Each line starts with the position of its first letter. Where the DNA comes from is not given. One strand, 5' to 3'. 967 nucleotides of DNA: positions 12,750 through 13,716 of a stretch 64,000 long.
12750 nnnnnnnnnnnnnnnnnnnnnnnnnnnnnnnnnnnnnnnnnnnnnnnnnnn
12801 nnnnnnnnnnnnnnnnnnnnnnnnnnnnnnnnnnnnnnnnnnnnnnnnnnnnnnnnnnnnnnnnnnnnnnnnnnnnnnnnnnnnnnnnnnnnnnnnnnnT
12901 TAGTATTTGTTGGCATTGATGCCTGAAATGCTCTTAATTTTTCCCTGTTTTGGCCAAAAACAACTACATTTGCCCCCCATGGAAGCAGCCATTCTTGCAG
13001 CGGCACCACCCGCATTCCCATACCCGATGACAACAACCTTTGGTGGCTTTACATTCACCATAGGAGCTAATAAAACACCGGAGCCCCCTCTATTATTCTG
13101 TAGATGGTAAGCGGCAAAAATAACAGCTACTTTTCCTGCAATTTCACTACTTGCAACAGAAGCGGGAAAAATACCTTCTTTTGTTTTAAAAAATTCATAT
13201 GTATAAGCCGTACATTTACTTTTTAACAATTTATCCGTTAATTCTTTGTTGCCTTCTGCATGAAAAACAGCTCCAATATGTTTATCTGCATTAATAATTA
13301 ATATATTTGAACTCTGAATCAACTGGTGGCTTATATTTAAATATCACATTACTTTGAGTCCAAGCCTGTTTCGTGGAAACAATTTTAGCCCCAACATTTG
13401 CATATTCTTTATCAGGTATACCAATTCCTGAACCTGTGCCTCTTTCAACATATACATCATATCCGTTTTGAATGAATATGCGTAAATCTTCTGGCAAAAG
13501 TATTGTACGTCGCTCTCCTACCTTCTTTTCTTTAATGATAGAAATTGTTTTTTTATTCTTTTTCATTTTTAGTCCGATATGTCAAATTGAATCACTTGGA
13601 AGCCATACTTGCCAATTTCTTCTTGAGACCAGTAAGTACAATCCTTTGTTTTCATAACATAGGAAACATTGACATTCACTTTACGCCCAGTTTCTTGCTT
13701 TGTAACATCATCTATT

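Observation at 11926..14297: Tandemly duplicated Rz/Rz1 spanin cassette bracketing a frameshifted AlaDH-family gene and a DUF3850 gene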

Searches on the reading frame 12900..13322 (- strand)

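Call 5: search_protein_families(library=pfam, max_evalue=0.01, proteins=[window:12900-13322:-])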
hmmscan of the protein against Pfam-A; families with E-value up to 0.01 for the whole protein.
window:12900-13322:- (140 aa): 3 families
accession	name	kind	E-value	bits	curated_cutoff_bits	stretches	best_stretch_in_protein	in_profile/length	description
PF01262.27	AlaDh_PNT_C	-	4.2e-10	39.8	23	1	66-120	1-55/214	Alanine dehydrogenase/PNT, C-terminal domain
PF05222.21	AlaDh_PNT_N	-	0.008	16.8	30.4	0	12-50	84-123/136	Alanine dehydrogenase/PNT, N-terminal domain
PF00208.27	ELFV_dehydrog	-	0.0098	16.1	23.4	0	91-138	30-77/241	Glutamate/Leucine/Phenylalanine/Valine dehydrogenase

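Call 6: search_protein_families(library=phrogs, max_evalue=0.01, proteins=[window:12900-13322:-])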
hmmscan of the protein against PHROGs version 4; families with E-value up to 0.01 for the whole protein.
window:12900-13322:- (140 aa): 1 family
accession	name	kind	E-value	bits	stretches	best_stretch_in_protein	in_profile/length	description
phrog_25893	-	unknown function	9.2e-14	52.3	1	15-121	90-196/371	-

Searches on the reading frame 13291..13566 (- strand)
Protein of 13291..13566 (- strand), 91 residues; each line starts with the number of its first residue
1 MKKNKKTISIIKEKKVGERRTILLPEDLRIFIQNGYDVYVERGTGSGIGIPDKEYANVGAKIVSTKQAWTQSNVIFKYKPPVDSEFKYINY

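Call 5: search_protein_families(library=pfam, max_evalue=0.01, proteins=[window:13291-13566:-])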
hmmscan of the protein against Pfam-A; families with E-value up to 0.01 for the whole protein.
window:13291-13566:- (91 aa): 1 family
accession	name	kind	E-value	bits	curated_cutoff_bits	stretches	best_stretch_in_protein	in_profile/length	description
PF05222.21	AlaDh_PNT_N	-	1.1e-20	74.6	30.4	1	10-89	2-82/136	Alanine dehydrogenase/PNT, N-terminal domain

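Call 6: search_protein_families(library=phrogs, max_evalue=0.01, proteins=[window:13291-13566:-])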
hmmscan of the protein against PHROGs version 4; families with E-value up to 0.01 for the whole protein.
window:13291-13566:- (91 aa): 1 family
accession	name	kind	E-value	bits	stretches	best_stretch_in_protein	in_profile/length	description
phrog_25893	-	unknown function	6.7e-08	33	1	8-85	3-81/371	-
